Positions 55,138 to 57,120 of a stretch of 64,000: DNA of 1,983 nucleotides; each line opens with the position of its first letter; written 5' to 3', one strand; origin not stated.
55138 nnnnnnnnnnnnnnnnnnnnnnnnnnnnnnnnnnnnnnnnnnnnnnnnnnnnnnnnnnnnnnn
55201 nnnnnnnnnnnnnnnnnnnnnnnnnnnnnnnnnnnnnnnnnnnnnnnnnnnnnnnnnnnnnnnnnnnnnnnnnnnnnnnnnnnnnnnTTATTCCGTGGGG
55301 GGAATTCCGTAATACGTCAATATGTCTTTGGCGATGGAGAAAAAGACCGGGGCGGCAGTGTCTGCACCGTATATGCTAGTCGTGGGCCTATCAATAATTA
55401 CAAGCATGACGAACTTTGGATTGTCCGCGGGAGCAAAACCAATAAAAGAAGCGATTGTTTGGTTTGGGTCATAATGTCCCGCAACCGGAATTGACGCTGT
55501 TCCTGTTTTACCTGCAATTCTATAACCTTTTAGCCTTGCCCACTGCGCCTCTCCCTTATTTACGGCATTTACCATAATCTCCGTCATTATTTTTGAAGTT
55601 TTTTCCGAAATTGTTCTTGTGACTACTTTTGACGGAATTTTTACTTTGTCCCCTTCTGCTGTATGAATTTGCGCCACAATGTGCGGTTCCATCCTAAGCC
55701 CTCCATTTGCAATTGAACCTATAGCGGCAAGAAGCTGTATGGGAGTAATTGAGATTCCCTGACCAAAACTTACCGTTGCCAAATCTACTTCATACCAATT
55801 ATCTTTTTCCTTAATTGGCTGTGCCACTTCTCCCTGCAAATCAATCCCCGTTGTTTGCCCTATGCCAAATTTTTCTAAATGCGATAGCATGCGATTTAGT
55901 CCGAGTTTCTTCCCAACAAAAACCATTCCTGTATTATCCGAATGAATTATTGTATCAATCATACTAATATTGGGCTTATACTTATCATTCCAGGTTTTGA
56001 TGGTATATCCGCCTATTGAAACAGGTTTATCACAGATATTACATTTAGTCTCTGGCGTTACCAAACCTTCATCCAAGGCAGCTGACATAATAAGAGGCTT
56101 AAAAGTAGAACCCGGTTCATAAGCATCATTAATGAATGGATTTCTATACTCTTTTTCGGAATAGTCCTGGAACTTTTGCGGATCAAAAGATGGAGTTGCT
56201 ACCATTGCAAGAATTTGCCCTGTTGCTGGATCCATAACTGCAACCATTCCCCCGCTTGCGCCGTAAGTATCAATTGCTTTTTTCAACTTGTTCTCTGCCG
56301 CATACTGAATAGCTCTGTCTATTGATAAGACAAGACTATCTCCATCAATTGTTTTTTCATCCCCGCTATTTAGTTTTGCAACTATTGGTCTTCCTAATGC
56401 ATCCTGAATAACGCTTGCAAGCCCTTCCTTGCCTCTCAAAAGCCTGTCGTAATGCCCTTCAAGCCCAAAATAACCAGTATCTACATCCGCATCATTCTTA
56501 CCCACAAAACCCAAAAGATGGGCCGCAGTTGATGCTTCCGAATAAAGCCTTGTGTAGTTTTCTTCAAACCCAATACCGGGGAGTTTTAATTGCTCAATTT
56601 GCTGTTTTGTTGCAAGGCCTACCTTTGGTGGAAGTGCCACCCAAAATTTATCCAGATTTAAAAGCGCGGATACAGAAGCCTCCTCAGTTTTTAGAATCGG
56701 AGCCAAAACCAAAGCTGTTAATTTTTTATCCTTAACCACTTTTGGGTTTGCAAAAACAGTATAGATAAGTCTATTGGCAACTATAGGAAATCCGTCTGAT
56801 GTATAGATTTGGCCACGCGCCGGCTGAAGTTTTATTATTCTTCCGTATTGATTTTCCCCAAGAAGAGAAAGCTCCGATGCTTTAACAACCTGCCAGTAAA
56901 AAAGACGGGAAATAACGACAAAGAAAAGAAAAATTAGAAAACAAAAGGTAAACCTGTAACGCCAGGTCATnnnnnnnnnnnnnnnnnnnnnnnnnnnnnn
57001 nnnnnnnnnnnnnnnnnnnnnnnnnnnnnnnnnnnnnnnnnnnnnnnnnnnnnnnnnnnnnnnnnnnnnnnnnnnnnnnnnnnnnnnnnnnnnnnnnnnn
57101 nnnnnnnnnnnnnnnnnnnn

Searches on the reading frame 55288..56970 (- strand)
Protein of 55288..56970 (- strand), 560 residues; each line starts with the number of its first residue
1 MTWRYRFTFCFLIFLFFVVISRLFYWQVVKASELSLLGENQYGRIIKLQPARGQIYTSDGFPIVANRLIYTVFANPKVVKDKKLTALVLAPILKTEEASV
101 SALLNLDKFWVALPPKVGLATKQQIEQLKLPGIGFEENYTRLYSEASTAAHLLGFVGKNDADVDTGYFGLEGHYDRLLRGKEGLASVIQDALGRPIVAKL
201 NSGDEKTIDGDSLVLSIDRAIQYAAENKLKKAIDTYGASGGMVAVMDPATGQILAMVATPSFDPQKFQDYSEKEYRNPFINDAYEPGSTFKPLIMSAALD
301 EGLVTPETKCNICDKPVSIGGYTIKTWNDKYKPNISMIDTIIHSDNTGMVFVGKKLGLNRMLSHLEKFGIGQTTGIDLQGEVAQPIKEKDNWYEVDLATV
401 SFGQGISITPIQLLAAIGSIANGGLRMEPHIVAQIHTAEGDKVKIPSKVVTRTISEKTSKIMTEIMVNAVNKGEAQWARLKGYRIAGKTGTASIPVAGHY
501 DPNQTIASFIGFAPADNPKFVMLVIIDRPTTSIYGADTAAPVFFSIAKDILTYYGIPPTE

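Call 7: search_protein_families(library=pfam, proteins=[window:55288-56970:-], max_evalue=0.01)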
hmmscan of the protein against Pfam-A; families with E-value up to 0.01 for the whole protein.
window:55288-56970:- (560 aa): 3 families
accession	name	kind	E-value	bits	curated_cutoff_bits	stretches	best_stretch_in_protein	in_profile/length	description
PF00905.27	Transpeptidase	-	9.3e-76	255.3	22.1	1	241-546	1-297/299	Penicillin binding protein transpeptidase domain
PF03717.20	PBP_dimer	-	8.2e-18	65.9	24.4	1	48-196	2-176/180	Penicillin-binding Protein dimerisation domain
PF13354.11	Beta-lactamase2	-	0.0065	16.3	22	0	284-492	21-190/214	Beta-lactamase enzyme family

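Call 12: find_related_loci(query=window:55288-56970:-, collection=genome_contigs, flank=6000)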
Query window:55288-56970:- (560 aa) in genome_contigs; peptide patterns used: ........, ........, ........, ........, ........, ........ (x = any residue, [..] = any of these).
474 stretches matched a pattern; 93 encode a relative of the query (tblastn E <= 1e-3); the best 80 are kept; 79 distinct loci.
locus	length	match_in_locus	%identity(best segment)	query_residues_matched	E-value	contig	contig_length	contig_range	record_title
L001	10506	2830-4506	80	1-560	0e+0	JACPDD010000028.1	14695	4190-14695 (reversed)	MAG: Candidatus Levyibacteriota bacterium isolate NC_groundwater_300_Ag_B-0.1um_39_8 S7_GD2017_3_B1_scaffold_1719, whole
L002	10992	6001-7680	74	1-560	0e+0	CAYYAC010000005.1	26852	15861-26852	MAG TPA_asm: uncultured Gammaproteobacteria bacterium isolate SRP200132_co2_12 genome assembly, contig: NODE_1361_length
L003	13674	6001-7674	66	1-559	0e+0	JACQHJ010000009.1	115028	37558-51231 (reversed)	MAG: Candidatus Levyibacteriota bacterium isolate NC_groundwater_1096_Ag_S2p5_37_166 S_2p5_S6_coassembly_k141_5103421, w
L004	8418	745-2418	64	1-559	0e+0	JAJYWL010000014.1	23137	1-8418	MAG: bacterium isolate FK3.bin113 NODE_4329_length_23137_cov_2.384789, whole genome shotgun sequence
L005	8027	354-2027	65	1-559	0e+0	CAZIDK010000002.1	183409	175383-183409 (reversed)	MAG TPA_asm: uncultured Gammaproteobacteria bacterium isolate SRP302447_co4_23 genome assembly, contig: NODE_260_length_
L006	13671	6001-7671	65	1-558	0e+0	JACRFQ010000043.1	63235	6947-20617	MAG: Candidatus Levyibacteriota bacterium isolate NC_groundwater_1729_Pr3_B-0.1um_34_132 SR-2_scaffold_141_2746030, whol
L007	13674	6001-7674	65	1-559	0e+0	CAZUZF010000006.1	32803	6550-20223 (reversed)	MAG TPA_asm: uncultured Gammaproteobacteria bacterium isolate binchicken_co38_1268 genome assembly, contig: NODE_2792_le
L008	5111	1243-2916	64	1-559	0e+0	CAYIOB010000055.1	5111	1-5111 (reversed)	MAG TPA_asm: uncultured Gammaproteobacteria bacterium isolate ERP119705_co25_644 genome assembly, contig: NODE_21673_len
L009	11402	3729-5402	64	1-559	0e+0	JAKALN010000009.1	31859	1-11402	MAG: bacterium isolate WY5.bin128 NODE_2039_length_31859_cov_8.988466, whole genome shotgun sequence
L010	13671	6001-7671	63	1-558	0e+0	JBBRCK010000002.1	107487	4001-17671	MAG: Candidatus Levyibacteriota bacterium isolate Co_metawrap_2398 Cmw_2398_k141_4533044_length_107487_cov_17.1960, whol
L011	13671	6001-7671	63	1-558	0e+0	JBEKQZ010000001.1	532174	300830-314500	MAG: Candidatus Levyibacteriota bacterium isolate SPRUCE 49 SPRUCE_49_1, whole genome shotgun sequence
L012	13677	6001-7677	64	1-560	0e+0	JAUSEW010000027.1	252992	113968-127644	MAG: Candidatus Levyibacteriota bacterium isolate E14_maxbin.252 E14_k141_1713433, whole genome shotgun sequence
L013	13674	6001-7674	61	1-559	0e+0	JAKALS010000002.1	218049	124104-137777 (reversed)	MAG: bacterium isolate WY5.bin132 NODE_67_length_218049_cov_6.550582, whole genome shotgun sequence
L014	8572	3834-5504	64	1-558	0e+0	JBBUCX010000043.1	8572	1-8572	MAG: Patescibacteria group bacterium isolate H51-bin115_1 H51_bin115_1_000000000043, whole genome shotgun sequence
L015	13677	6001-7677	62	1-560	0e+0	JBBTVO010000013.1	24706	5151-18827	MAG: Patescibacteria group bacterium isolate H51-bin110_1 H51_bin110_1_000000000013, whole genome shotgun sequence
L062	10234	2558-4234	82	1-560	0e+0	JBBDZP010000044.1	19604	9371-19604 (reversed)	MAG: Candidatus Levyibacteriota bacterium isolate LejiaD_39_46 Lejia_D_4479_length_19604_cov_27, whole genome shotgun se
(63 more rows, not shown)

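Call 34: search_protein_families(library=pfam, proteins=[L062:5192-7834:+, L062:7834-9204:+, L062:4324-4719:+, L002:7730-8659:+, L002:8751-9575:+, L002:9578-10102:+], max_evalue=0.01)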
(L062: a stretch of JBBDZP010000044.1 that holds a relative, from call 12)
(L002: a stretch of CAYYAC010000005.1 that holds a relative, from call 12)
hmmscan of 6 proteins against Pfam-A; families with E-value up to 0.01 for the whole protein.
L062:5192-7834:+ (880 aa): 8 families
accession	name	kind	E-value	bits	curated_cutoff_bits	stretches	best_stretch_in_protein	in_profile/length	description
PF07669.17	Eco57I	-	1.3e-33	117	25.3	1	421-592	1-163/171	Eco57I restriction-modification methylase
PF12950.13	TaqI_C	-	8.3e-22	78.1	26.5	1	695-810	3-118/118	TaqI-like C-terminal specificity domain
PF02384.22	N6_Mtase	-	7.8e-19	68.6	20.4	1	338-589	18-208/311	N-6 DNA Methylase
PF20473.4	MmeI_Mtase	-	1.9e-15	57.2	27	1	374-580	16-213/259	MmeI, DNA-methyltransferase domain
PF04313.20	HSDR_N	-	9.8e-08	32.5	25.1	1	26-58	1-33/198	Type I restriction enzyme R protein N terminus (HSDR_N)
PF01170.24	UPF0020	-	6.4e-06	26.4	22.3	1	381-440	32-96/197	RMKL-like, methyltransferase domain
PF13588.12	HSDR_N_2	-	0.0041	17.6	25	0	29-127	2-100/110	Type I restriction enzyme R protein N terminus (HSDR_N)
PF24597.1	TPR_DOP1_M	-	0.0086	16.2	26.7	0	575-661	94-184/186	DOP1 middle TPR domain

L062:7834-9204:+ (456 aa): 1 family
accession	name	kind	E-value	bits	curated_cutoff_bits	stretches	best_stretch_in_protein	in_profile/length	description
PF02926.22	THUMP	-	0.0049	17.7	20.6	0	294-329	3-41/84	THUMP domain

L062:4324-4719:+ (131 aa): 0 families

L002:7730-8659:+ (309 aa): 0 families

L002:8751-9575:+ (274 aa): 6 families
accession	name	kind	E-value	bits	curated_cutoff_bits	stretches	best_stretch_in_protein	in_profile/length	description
PF01555.25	N6_N4_Mtase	-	1.1e-59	202.5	26.7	1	32-256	2-221/221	DNA methylase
PF13847.12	Methyltransf_31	-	1.6e-05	25.1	27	0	10-96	54-111/145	Methyltransferase domain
PF03602.21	Cons_hypoth95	-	0.00014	22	24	0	11-43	92-126/182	Conserved hypothetical protein 95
PF02384.22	N6_Mtase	-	0.0059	16.4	20.4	0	9-93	104-180/311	N-6 DNA Methylase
PF01170.24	UPF0020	-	0.0079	16.3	22.3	0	212-252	24-64/197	RMKL-like, methyltransferase domain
PF08241.18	Methyltransf_11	-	0.0096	17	21.2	0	77-94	78-95/95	Methyltransferase domain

L002:9578-10102:+ (174 aa): 1 family
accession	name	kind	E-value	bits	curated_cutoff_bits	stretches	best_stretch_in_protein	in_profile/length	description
PF20472.4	PDDEXK_11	-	0.0012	19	23.7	1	84-107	58-81/145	PD-(D/E)XK nuclease superfamily domain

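Call 35: find_encoding_contigs(protein=window:55288-56970:-, flank=3000, max_places=10)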
Protein window:55288-56970:- (560 aa): 6 contigs read that carry it; 1 place shown.
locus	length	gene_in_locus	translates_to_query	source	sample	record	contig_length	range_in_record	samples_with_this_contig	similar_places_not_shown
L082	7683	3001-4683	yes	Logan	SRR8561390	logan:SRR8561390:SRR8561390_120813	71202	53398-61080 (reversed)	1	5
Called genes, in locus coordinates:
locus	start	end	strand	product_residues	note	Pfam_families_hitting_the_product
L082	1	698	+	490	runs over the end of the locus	PF13522:GATase_6, PF13537:GATase_7, PF00156:Pribosyltran (weak)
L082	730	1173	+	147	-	-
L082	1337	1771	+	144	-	PF02381:MraZ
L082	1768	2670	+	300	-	PF01795:Methyltransf_5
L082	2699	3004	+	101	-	-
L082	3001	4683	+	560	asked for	PF03717:PBP_dimer, PF00905:Transpeptidase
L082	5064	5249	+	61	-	-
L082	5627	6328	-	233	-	PF23477:zf_Tbcl_2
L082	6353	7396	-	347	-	PF21338:Top1B_N_bact, PF01028:Topoisom_I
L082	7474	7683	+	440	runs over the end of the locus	PF08245:Mur_ligase_M, PF02875:Mur_ligase_C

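Call 37: find_homologous_proteins(query=window:55288-56970:-, max_evalue=1e-150)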
Query window:55288-56970:- (560 aa): 3774 proteins with E <= 1e-150 among 8000 candidates; the best 120 are listed.
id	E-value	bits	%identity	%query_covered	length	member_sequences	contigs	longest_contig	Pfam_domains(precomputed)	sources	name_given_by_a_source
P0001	0.0e+0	1265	100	100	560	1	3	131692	PF03717.21,PF00905.28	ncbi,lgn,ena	-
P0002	0.0e+0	1110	87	100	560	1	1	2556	PF03717.21,PF13354.13,PF00905.28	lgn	-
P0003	0.0e+0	1060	82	100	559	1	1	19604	PF03717.21,PF00905.28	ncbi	ncbi:MAG: penicillin-binding protein 2 [Candidatus Levyibacteriota bacterium]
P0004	0.0e+0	1041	80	100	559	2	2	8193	PF03717.21,PF00905.28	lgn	-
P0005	0.0e+0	1024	80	100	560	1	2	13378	PF03717.21,PF00905.28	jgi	-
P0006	0.0e+0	1018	79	100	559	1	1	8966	PF03717.21,PF00905.28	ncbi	ncbi:MAG: penicillin-binding protein 2 [Candidatus Levyibacteriota bacterium]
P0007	0.0e+0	1012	78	100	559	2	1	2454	PF03717.21,PF00905.28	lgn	-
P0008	2.8e-295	998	78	100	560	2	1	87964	PF03717.21,PF00905.28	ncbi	-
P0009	1.3e-293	993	77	100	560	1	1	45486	PF03717.21,PF00905.28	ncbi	-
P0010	1.4e-278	943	73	100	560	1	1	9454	PF03717.21,PF00905.28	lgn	-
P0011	3.8e-266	902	73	96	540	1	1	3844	PF03717.21,PF00905.28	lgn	-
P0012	2.4e-250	850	65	100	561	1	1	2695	PF03717.21,PF00905.28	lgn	-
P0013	2.5e-247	840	65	100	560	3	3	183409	PF03717.21,PF00905.28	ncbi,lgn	-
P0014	8.4e-247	838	64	100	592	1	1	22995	PF03717.21,PF13354.13,PF00905.28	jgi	jgi:cell division protein FtsI/penicillin-binding protein 2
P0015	2.4e-246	837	65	100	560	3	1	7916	PF03717.21,PF00905.28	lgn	-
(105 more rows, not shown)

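Call 38: find_encoding_contigs(protein=P0002, flank=5000, max_places=3)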
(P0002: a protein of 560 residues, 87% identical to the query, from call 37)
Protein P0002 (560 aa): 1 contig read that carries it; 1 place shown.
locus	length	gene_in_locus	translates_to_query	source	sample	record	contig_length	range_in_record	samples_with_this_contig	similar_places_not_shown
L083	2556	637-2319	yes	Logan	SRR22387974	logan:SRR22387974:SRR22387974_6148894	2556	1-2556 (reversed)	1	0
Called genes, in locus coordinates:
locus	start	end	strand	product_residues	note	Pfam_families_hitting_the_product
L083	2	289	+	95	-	?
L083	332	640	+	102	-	-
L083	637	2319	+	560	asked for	PF03717:PBP_dimer, PF13354:Beta-lactamase2 (faint), PF00905:Transpeptidase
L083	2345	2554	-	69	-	?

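Call 39: find_encoding_contigs(protein=P0004, flank=6000, max_places=3)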
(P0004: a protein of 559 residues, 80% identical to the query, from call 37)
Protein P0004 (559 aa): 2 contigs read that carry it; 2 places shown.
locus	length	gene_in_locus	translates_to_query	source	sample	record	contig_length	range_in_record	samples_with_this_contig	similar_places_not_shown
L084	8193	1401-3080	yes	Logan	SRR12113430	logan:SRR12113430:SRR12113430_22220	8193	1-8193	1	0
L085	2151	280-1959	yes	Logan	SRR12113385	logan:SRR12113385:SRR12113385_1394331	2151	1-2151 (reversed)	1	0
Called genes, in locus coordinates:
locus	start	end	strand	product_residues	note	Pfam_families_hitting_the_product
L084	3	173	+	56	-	?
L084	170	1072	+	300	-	PF01795:Methyltransf_5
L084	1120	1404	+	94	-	-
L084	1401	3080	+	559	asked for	PF03717:PBP_dimer, PF00905:Transpeptidase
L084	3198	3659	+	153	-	PF02661:Fic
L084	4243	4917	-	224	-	-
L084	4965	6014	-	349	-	PF21338:Top1B_N_bact, PF01028:Topoisom_I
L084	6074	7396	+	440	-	PF08245:Mur_ligase_M, PF02875:Mur_ligase_C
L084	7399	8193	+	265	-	?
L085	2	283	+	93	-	?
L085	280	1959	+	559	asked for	PF03717:PBP_dimer, PF00905:Transpeptidase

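Call 40: find_encoding_contigs(protein=P0005, flank=6000, max_places=3)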
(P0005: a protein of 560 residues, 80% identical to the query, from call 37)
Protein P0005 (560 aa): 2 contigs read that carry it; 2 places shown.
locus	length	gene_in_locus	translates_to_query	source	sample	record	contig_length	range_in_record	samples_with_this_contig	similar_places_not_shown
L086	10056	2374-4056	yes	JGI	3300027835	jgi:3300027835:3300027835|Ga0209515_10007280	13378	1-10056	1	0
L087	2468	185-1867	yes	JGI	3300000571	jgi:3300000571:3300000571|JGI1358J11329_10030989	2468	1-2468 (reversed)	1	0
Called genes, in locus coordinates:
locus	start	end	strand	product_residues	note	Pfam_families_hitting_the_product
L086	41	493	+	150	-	-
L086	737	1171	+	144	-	PF02381:MraZ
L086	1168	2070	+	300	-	PF01795:Methyltransf_5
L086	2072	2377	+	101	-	-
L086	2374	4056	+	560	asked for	PF03717:PBP_dimer, PF00905:Transpeptidase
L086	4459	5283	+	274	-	PF14338:Mrr_N, PF04471:Mrr_cat, PF22722:NA-iREase1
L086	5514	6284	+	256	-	-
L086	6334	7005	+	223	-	PF12705:PDDEXK_1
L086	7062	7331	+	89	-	PF12840:HTH_20 (weak), PF01022:HTH_5, PF01047:MarR (weak), PF13412:HTH_24, PF08279:HTH_11 (weak)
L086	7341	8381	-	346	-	PF21338:Top1B_N_bact, PF01028:Topoisom_I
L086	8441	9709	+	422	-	PF08245:Mur_ligase_M (weak), PF02875:Mur_ligase_C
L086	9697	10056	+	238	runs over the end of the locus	PF00561:Abhydrolase_1, PF06821:Ser_hydrolase (faint), PF12697:Abhydrolase_6, PF12146:Hydrolase_4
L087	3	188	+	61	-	?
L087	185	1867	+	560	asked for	PF03717:PBP_dimer, PF00905:Transpeptidase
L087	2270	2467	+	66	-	?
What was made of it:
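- On Integron gene cassette: No integrase was found among the flanking genes (calls 7, 34, 35, 40).
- The neighbours are unrelated genes (calls 34, 40).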

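Call 41: find_encoding_contigs(protein=P0006, flank=6000, max_places=3)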
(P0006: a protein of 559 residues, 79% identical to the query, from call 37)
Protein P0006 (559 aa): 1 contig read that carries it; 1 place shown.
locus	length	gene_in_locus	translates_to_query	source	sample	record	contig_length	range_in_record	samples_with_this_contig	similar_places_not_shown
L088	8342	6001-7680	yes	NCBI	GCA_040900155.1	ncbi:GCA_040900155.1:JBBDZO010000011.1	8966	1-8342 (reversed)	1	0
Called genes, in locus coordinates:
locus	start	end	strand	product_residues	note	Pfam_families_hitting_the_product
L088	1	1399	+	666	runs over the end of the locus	PF13196:DUF4012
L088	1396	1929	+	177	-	PF11967:RecO_N, PF02565:RecO_C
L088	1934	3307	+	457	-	PF28494:GlyRS_ins_1, PF00587:tRNA-synt_2b (weak), PF03129:HGTP_anticodon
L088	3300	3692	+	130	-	-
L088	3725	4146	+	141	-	-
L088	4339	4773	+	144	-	PF02381:MraZ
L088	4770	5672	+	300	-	PF01795:Methyltransf_5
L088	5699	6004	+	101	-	-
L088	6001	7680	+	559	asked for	PF03717:PBP_dimer, PF00905:Transpeptidase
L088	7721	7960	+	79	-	PF04014:MazE_antitoxin (weak)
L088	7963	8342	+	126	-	PF02661:Fic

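Call 43: find_encoding_contigs(protein=P0008, flank=6000, max_places=2)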
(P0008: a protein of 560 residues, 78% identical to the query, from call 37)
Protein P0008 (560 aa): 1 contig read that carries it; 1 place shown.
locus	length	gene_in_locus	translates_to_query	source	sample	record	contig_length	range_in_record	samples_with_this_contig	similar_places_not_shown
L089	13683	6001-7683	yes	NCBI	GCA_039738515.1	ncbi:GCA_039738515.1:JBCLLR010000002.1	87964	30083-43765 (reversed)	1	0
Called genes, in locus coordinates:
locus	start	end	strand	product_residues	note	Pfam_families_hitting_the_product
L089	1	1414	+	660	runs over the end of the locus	PF13196:DUF4012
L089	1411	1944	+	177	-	PF11967:RecO_N, PF02565:RecO_C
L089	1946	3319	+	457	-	PF28494:GlyRS_ins_1 (weak), PF00587:tRNA-synt_2b (weak), PF03129:HGTP_anticodon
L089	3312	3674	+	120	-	-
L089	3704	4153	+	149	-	-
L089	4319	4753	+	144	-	PF02381:MraZ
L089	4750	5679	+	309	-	PF01795:Methyltransf_5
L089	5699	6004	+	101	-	-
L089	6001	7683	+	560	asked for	PF03717:PBP_dimer, PF00905:Transpeptidase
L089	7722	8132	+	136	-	-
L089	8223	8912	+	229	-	-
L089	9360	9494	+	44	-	-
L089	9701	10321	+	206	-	PF00156:Pribosyltran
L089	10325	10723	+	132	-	PF00156:Pribosyltran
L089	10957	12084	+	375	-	PF09903:DUF2130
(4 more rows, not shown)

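Call 44: find_encoding_contigs(protein=P0009, flank=6000, max_places=2)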
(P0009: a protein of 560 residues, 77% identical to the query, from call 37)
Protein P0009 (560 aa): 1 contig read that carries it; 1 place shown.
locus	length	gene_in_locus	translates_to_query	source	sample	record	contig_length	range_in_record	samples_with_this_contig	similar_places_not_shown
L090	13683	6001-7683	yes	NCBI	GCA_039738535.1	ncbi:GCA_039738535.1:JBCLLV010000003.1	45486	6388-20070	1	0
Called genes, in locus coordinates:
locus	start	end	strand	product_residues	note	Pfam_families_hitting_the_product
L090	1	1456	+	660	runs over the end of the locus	PF13196:DUF4012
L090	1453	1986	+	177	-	PF11967:RecO_N, PF02565:RecO_C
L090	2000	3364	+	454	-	PF28494:GlyRS_ins_1 (weak), PF00587:tRNA-synt_2b, PF03129:HGTP_anticodon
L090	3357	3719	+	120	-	-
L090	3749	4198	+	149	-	-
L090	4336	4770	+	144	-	PF02381:MraZ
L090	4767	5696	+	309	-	PF01795:Methyltransf_5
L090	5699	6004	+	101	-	-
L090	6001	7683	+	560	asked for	PF03717:PBP_dimer, PF00905:Transpeptidase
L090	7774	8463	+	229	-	-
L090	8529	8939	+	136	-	-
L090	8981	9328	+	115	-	-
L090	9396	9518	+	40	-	-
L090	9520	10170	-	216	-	-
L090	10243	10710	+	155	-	-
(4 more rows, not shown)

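Call 58: find_encoding_contigs(protein=P0010, flank=6000, max_places=2)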
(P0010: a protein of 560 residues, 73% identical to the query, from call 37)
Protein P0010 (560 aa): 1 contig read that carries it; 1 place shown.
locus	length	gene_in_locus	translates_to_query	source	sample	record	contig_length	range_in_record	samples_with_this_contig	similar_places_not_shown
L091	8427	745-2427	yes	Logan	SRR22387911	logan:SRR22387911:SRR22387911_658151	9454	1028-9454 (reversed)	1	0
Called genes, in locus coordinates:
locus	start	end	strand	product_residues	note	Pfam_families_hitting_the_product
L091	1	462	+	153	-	?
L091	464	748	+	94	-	-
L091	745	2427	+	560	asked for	PF03717:PBP_dimer, PF00905:Transpeptidase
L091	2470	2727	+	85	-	-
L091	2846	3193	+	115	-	-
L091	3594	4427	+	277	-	PF12705:PDDEXK_1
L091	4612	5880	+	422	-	PF08245:Mur_ligase_M (faint), PF02875:Mur_ligase_C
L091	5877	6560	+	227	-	PF00561:Abhydrolase_1, PF12697:Abhydrolase_6, PF12146:Hydrolase_4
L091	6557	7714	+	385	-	PF01041:DegT_DnrJ_EryC1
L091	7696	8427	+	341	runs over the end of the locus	PF02388:FemAB, PF13480:Acetyltransf_6, PF02388:FemAB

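Call 59: find_encoding_contigs(protein=P0007, flank=6000, max_places=2)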
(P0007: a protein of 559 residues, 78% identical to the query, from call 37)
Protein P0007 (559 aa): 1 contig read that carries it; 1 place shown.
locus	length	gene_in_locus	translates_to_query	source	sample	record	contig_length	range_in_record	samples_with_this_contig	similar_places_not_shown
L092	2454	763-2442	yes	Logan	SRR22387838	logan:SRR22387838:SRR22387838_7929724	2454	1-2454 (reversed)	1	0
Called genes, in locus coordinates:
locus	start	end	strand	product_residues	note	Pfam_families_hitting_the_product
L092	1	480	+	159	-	?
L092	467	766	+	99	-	-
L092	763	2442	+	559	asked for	PF03717:PBP_dimer, PF00905:Transpeptidase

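Call 60: find_encoding_contigs(protein=P0011, flank=6000, max_places=2)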
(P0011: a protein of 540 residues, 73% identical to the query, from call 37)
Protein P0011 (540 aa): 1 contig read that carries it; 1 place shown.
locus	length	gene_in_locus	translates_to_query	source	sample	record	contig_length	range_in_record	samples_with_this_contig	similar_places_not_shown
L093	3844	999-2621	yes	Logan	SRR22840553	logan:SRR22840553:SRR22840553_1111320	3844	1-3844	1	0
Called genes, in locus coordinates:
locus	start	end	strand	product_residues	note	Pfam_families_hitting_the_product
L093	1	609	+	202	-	?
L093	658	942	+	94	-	-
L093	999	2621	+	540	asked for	PF03717:PBP_dimer, PF00905:Transpeptidase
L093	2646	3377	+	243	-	-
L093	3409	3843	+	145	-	?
